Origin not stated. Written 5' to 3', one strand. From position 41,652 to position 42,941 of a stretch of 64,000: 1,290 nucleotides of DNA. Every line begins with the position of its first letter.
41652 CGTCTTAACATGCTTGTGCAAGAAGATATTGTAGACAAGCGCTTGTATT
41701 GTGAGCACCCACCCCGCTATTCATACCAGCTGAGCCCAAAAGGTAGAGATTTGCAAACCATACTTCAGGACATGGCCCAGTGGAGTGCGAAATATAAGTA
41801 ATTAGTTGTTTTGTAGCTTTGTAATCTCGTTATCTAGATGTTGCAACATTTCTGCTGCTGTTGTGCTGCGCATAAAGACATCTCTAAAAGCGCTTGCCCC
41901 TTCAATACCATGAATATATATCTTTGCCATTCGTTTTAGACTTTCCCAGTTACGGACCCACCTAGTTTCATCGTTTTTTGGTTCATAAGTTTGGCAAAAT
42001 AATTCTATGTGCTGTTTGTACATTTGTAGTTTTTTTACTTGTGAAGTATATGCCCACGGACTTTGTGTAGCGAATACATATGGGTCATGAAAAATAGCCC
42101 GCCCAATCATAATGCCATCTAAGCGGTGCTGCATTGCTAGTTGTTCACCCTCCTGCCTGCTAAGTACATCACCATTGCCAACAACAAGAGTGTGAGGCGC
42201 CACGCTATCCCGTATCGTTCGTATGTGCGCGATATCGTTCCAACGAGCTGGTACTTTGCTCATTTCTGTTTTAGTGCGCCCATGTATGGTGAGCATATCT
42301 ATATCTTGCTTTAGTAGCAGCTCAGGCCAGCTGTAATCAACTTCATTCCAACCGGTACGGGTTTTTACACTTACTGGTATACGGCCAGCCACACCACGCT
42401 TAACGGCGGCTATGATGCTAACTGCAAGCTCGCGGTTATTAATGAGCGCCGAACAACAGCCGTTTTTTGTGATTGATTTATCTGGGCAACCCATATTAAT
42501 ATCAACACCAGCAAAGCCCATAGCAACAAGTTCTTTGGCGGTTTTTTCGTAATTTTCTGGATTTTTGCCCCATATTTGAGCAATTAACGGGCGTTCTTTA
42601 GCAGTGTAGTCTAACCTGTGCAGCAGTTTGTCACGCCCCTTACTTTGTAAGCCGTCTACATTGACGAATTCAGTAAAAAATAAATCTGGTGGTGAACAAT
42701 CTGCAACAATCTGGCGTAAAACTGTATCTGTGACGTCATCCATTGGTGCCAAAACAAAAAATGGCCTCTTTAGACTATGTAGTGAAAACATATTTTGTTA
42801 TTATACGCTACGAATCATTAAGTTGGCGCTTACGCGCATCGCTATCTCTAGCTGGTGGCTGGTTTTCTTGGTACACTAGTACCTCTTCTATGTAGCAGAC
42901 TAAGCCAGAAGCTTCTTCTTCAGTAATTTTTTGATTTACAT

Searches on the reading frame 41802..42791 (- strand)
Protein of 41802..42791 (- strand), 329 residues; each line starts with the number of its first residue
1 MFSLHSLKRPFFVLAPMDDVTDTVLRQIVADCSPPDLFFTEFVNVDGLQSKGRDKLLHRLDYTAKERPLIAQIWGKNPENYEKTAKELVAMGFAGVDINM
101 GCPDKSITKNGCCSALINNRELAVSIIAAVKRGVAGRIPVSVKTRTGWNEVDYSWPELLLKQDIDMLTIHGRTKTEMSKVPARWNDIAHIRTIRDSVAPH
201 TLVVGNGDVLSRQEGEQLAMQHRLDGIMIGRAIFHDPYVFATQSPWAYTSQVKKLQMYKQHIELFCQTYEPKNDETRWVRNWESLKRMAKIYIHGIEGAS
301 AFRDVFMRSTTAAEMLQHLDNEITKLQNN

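Call 23: find_encoding_contigs(protein=window:41802-42791:-, flank=10000, max_places=6)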
Protein window:41802-42791:- (329 aa): 9 contigs read that carry it; 6 places shown.
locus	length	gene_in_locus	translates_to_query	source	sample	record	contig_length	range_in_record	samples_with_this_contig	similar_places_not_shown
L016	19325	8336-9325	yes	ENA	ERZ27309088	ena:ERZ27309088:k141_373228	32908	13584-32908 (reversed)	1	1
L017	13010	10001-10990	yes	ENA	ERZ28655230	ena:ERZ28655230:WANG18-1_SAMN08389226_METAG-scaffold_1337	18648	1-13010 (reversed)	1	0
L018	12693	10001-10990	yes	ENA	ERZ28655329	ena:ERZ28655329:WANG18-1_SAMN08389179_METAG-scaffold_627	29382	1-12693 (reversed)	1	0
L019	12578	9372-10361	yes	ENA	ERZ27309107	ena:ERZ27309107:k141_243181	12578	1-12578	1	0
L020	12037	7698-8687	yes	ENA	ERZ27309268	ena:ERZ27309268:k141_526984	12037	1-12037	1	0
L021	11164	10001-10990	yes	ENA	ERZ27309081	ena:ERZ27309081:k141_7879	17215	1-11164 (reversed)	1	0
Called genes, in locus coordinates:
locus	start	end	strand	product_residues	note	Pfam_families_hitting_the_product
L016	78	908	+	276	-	PF00730:HhH-GPD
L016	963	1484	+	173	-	-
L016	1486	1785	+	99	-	-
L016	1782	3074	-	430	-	PF01225:Mur_ligase, PF08245:Mur_ligase_M (weak), PF02875:Mur_ligase_C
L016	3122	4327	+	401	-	PF07690:MFS_1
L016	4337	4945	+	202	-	-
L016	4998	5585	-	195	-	-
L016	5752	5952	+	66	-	-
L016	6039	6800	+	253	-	PF02463:SMC_N (faint), PF00005:ABC_tran, PF13304:AAA_21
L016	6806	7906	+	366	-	PF12698:ABC2_membrane_3, PF01061:ABC2_membrane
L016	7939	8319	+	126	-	-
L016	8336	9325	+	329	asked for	PF01207:Dus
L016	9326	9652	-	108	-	PF01638:HxlR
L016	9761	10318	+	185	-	PF02525:Flavodoxin_2, PF03358:FMN_red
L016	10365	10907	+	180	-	PF13302:Acetyltransf_3, PF00583:Acetyltransf_1, PF13508:Acetyltransf_7 (weak)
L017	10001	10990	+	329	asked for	PF01207:Dus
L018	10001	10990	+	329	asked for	PF01207:Dus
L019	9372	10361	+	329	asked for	PF01207:Dus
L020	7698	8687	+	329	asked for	PF01207:Dus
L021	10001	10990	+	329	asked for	PF01207:Dus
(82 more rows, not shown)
